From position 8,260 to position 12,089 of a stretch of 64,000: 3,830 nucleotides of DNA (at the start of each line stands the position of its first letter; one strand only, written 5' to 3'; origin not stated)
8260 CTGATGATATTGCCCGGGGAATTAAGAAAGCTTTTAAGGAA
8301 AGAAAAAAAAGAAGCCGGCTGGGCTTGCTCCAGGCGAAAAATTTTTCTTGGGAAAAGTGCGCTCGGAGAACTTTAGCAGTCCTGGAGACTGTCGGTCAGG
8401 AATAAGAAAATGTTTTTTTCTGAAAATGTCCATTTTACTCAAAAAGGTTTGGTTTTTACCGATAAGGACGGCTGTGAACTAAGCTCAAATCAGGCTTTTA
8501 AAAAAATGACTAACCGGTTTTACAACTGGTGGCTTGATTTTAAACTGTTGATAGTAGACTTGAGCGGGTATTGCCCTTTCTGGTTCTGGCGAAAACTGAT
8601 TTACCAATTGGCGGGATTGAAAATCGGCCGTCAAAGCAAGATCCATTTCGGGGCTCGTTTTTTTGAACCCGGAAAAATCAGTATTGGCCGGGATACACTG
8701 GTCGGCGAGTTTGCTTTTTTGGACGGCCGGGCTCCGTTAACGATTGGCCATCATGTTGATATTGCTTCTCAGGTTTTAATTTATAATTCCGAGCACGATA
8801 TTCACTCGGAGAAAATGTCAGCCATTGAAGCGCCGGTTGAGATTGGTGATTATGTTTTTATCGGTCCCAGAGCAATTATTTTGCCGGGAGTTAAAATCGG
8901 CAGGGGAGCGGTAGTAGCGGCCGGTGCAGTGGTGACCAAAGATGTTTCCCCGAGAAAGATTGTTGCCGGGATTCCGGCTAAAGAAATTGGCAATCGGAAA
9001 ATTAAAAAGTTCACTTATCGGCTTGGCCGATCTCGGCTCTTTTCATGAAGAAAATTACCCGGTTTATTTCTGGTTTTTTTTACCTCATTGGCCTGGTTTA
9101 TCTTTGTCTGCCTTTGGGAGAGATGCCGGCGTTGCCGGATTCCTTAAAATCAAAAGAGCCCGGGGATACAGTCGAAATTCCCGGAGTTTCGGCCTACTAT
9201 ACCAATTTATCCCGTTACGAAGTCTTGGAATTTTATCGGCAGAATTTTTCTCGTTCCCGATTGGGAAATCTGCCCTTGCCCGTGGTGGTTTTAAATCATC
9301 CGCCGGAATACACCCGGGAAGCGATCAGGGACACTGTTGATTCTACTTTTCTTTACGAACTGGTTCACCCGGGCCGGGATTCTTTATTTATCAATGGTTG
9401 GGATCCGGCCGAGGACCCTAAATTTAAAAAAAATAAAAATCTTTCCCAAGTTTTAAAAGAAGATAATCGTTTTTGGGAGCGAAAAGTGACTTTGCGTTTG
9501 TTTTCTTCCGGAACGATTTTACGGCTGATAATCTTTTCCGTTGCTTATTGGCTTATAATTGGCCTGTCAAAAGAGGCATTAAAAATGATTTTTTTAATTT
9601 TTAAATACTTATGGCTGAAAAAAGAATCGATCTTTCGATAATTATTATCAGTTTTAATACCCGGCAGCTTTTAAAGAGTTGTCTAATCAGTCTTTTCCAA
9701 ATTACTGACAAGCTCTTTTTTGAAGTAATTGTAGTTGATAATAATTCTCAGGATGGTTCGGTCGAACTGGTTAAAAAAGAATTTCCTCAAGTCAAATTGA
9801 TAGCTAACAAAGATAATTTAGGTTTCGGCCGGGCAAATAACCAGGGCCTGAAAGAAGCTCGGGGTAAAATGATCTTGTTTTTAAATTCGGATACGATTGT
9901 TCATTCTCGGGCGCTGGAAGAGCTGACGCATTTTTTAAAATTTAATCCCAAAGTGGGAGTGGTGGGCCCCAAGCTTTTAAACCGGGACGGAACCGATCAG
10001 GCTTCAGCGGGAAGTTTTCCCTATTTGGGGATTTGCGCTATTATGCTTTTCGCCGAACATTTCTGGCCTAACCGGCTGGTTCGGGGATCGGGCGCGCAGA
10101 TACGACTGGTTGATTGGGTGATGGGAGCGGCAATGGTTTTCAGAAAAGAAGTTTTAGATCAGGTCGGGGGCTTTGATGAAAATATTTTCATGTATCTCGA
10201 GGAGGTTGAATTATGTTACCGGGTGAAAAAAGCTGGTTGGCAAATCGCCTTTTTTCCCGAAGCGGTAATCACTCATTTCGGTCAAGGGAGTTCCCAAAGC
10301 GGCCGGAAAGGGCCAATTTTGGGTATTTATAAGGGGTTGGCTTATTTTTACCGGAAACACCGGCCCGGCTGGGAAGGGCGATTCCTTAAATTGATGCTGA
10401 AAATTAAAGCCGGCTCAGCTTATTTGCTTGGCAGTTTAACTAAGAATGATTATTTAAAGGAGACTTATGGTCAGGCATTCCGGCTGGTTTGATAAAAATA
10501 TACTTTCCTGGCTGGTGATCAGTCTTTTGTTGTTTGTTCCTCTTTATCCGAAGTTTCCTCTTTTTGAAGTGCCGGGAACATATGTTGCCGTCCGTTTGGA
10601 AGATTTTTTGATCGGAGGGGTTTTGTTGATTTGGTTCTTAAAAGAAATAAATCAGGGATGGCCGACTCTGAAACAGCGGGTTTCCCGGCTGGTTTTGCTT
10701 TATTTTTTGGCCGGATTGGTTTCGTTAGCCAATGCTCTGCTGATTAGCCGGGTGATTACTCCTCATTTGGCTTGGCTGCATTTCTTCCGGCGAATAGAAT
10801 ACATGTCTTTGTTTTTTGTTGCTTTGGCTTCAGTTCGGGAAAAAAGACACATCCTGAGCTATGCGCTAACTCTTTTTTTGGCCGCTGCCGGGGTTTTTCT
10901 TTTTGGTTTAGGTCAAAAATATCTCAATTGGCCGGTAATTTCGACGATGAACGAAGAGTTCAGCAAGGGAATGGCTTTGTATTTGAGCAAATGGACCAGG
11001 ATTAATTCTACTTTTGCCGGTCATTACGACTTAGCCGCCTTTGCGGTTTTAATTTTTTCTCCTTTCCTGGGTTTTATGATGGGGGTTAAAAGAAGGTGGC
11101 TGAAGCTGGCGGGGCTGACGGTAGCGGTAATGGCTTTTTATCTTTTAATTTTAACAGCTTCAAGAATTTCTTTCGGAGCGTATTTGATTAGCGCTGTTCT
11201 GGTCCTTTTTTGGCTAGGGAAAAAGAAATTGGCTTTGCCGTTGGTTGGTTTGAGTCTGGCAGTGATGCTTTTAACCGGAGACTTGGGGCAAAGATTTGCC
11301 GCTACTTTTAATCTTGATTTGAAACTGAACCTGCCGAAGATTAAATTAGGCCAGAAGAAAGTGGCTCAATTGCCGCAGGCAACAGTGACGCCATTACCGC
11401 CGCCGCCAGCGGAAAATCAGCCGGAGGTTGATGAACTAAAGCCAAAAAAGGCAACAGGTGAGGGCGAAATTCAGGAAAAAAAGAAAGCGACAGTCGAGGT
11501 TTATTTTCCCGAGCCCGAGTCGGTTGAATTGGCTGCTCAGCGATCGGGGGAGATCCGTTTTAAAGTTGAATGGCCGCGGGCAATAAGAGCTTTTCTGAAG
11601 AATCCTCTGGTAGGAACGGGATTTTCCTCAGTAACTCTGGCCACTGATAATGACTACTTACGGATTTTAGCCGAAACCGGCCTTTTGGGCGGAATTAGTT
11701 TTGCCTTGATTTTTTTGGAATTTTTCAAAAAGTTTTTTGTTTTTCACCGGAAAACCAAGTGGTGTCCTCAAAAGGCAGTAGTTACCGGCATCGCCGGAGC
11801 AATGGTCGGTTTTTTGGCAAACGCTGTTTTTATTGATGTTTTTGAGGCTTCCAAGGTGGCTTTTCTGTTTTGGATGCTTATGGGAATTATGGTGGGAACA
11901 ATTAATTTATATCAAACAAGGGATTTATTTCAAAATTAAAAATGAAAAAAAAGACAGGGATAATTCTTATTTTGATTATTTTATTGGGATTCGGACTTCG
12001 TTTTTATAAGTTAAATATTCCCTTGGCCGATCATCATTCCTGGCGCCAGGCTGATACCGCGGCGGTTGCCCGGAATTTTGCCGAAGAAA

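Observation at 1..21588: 21-kb glycosylation supercluster encoding a complete lipid-linked mannose pathway with four to five GT-C transferases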

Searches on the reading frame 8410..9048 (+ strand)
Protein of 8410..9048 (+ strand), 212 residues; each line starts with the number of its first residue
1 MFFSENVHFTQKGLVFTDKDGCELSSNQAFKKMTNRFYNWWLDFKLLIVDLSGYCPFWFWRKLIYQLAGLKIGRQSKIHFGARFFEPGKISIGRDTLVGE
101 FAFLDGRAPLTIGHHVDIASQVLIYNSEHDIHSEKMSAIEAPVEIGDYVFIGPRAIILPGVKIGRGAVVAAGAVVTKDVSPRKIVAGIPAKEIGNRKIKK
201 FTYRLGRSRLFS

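Call 4: search_protein_families(library=pfam, proteins=[window:8410-9048:+], max_evalue=0.01)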
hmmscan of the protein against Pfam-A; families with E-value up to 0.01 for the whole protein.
window:8410-9048:+ (212 aa): 3 families
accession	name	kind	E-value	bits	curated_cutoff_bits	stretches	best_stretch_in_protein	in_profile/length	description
PF00132.30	Hexapep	-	1.6e-16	59.6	27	1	143-177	2-36/36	Bacterial transferase hexapeptide (six repeats)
PF14602.12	Hexapep_2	-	5.8e-11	42.4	27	1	142-177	1-34/34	Hexapeptide repeat of succinyl-transferase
PF25084.1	LbH_EIF2B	-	0.0024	18.3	54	1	89-179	21-103/105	EIF2B subunit epsilon LbH domain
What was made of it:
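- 8410..9048 (+): WcaF/WbbJ-like hexapeptide O-acetyltransferase. Hexapep 59.6 bits (call 4).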

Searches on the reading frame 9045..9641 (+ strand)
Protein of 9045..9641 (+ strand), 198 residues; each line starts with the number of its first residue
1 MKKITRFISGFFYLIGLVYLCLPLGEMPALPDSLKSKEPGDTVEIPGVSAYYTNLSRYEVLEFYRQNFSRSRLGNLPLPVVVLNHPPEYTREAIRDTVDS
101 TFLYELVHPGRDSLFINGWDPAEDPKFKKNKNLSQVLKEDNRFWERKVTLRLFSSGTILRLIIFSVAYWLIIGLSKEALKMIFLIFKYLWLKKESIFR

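Call 4: search_protein_families(library=pfam, proteins=[window:9045-9641:+], max_evalue=0.01)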
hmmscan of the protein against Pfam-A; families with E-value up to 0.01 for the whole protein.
window:9045-9641:+ (198 aa): 0 families

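Call 6: search_protein_families(library=ncbifam, proteins=[window:9045-9641:+], max_evalue=0.01)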
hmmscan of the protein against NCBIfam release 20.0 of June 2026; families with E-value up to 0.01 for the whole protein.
window:9045-9641:+ (198 aa): 0 families
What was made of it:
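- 9045..9641 (+): Unknown 198-aa protein with N- and C-terminal hydrophobic helices. No Pfam or NCBIfam hit (calls 4, 6).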

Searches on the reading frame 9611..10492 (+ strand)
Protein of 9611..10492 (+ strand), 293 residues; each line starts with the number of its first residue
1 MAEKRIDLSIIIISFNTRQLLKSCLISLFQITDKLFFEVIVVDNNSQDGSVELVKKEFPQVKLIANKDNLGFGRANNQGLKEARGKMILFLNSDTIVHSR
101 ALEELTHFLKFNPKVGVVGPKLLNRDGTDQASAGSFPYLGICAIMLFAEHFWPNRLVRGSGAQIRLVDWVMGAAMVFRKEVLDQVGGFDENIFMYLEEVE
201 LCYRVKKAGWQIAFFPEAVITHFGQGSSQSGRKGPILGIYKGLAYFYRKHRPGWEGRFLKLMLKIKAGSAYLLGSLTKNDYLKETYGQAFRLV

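Call 4: search_protein_families(library=pfam, proteins=[window:9611-10492:+], max_evalue=0.01)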
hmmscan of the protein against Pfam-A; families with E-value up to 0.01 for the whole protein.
window:9611-10492:+ (293 aa): 7 families
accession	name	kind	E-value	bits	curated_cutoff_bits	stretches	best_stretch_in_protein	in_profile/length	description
PF00535.33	Glycos_transf_2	-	8.9e-27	94.5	23.3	1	9-182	1-164/168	Glycosyl transferase family 2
PF13641.12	Glyco_tranf_2_3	-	3.6e-22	79.9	27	1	8-223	3-212/230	Glycosyltransferase like family 2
PF13632.12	Glyco_trans_2_3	-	3.1e-10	40.6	27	1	88-220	2-121/198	Glycosyl transferase family group 2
PF13506.12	Glyco_transf_21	-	1.3e-08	34.9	21.7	1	76-221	22-153/174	Glycosyl transferase family 21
PF10111.15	Glyco_tranf_2_2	-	3.4e-08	33.7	27.3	1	36-215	29-209/276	Glycosyltransferase like family 2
PF13712.12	Glyco_tranf_2_5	-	1.5e-05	25.3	27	1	68-213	37-178/210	Glycosyltransferase like family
PF02709.20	Glyco_transf_7C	-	0.0039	17.2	23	1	171-217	20-67/78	N-terminal domain of galactosyltransferase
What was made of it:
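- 9611..10492 (+): GT2b: WbbL-type GT2. Glycos_transf_2 94.5 bits (call 4).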

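Call 6: search_protein_families(library=ncbifam, proteins=[window:9611-10492:+], max_evalue=0.01)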
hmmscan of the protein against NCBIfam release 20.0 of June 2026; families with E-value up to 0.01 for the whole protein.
window:9611-10492:+ (293 aa): 25 families
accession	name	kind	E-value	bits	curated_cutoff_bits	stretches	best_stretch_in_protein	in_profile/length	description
TIGR03965.1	mycofact_glyco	equivalog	1.6e-25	90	280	1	6-222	74-280/467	mycofactocin biosynthesis glycosyltransferase MftF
NF041875.1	EPS_EpsD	equivalog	7.8e-24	84.7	370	1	8-223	1-207/325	exopolysaccharide biosynthesis glycosyltransferase EpsD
TIGR04283.1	glyco_like_mftF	equivalog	2.7e-20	72.9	182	2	8-110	1-99/221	TIGR04283 family arsenosugar biosynthesis glycosyltransferase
TIGR03937.1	PgaC_IcaA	equivalog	2.2e-17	63.1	422.3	2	7-119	46-160/407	poly-beta-1,6-N-acetyl-D-glucosamine synthase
TIGR01556.1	rhamnosyltran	subfamily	6.9e-17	61.5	200.55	1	37-222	22-200/281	rhamnosyltransferase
NF038302.1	EPS_HpsE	equivalog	3.5e-16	59.1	300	1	6-222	1-222/307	hormogonium polysaccharide biosynthesis glycosyltransferase HpsE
NF007482.0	PRK10073.1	equivalog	4.7e-14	52.1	423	1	3-105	3-106/334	glycosyltransferase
NF038299.1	EPS_HpsN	equivalog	8e-14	51.3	425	1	8-226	3-224/317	hormogonium polysaccharide biosynthesis glycosyltransferase HpsN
TIGR03111.1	glyc2_xrt_Gpos1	hypoth_equivalog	9.3e-14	51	363.95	1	7-207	50-250/439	TIGR03111 family XrtG-associated glycosyltransferase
NF047683.1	TeichurnBiosyTuaG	equivalog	5.5e-11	42.6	400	1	1-128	1-131/252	teichuronic acid biosynthesis protein TuaG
TIGR04009.1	wcaE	equivalog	1.9e-10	40.4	369.2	1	8-125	3-123/248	colanic acid biosynthesis glycosyltransferase WcaE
NF050050.1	ProtGlycPglI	equivalog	3.1e-10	39.9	500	1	8-110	4-109/306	GalNAc(5)-diNAcBac-PP-undecaprenol beta-1,3-glucosyltransferase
NF053739.1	GlytfEpsEBac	equivalog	1.8e-09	37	450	1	8-127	3-125/265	glycosyltransferase EpsE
NF041394.1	GtaseAglG_Halo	equivalog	2.4e-09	36.9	440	1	23-222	20-215/304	glucosyl-dolichyl phosphate glucuronosyltransferase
TIGR04195.1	S_glycosyl_SunS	equivalog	5.9e-08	32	350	1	11-97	62-144/421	SunS family peptide S-glycosyltransferase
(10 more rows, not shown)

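Call 10: search_solved_structures(query=window:9611-10492:+, max_evalue=0.01)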
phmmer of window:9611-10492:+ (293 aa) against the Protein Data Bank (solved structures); distinct sequences matched with E-value up to 0.01: 33.
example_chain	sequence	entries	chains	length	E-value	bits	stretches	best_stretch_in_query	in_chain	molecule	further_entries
2z87_A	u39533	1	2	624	1.6e-11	47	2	8-169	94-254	Chondroitin synthase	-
2z86_A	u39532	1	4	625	1.6e-11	47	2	8-169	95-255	Chondroitin synthase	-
6p61_A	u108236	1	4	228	8.5e-11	44.6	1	6-119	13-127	Glycosyltransferase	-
6h1j_A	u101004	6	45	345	1.8e-09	40.2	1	8-119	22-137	Probable ss-1,3-N-acetylglucosaminyltransferase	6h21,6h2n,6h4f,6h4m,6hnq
5hea_A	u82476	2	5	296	1e-08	37.7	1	8-112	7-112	Putative glycosyltransferase (GalT1)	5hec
5tze_C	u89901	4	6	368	1.5e-08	37.2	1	8-128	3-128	Glycosyl transferase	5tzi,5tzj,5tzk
8vh7_A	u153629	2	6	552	1.8e-08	37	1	8-114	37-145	Heparosan synthase B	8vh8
8viw_A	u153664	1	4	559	1.8e-08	36.9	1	8-114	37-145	Heparosan synthase B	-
5tz8_A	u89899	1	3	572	3.3e-08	36.1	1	8-127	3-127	Glycosyl transferase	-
3bcv_A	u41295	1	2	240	9.4e-07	31.3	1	8-100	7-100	Putative glycosyltransferase protein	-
7msp_A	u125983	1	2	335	3.7e-06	29.4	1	12-98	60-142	SPbeta prophage-derived glycosyltransferase SunS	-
7msn_A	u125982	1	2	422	5.4e-06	28.8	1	12-98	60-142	SPbeta prophage-derived glycosyltransferase SunS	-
6e7i_A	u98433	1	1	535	5.7e-06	28.7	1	10-222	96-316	Polypeptide N-acetylgalactosaminyltransferase 2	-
6nqt_A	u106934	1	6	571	6.5e-06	28.6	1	10-222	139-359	Polypeptide N-acetylgalactosaminyltransferase 2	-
2ffu_A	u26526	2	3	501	2e-05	26.9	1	10-222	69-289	Polypeptide N-acetylgalactosaminyltransferase 2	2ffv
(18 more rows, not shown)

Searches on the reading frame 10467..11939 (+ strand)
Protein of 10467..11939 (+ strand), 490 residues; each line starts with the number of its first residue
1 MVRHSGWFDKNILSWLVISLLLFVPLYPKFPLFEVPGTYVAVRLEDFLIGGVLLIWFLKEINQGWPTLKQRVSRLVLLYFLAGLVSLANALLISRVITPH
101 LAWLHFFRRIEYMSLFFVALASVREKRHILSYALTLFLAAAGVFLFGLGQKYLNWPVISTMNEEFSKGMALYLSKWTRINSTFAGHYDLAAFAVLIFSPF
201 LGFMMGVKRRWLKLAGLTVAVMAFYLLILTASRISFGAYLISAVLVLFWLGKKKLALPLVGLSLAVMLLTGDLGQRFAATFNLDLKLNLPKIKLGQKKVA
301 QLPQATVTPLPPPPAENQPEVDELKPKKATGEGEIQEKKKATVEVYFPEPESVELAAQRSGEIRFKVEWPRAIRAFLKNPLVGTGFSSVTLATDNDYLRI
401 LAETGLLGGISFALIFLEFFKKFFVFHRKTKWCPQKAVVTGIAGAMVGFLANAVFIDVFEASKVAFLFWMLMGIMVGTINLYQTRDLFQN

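Call 5: search_protein_families(library=pfam, proteins=[window:10467-11939:+], max_evalue=0.01)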
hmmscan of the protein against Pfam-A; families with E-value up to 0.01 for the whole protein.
window:10467-11939:+ (490 aa): 1 family
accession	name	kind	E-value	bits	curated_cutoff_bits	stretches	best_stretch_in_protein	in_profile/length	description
PF04932.20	Wzy_C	-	8.7e-12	45.5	31.7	1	219-412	2-148/149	O-Antigen ligase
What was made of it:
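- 10467..11939 (+): WzyC: Wzy_C-domain polytopic protein, an Und-PP-glycan polymerase or ligase type. Wzy_C 45.5 bits (call 5).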

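Call 6: search_protein_families(library=ncbifam, proteins=[window:10467-11939:+], max_evalue=0.01)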
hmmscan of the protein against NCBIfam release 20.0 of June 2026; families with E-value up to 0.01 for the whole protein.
window:10467-11939:+ (490 aa): 1 family
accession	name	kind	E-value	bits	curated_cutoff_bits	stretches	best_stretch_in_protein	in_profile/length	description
NF047675.1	TeichurnBiosyTuaE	equivalog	1.3e-05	24.4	400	1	77-277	132-325/488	teichuronic acid biosynthesis protein TuaE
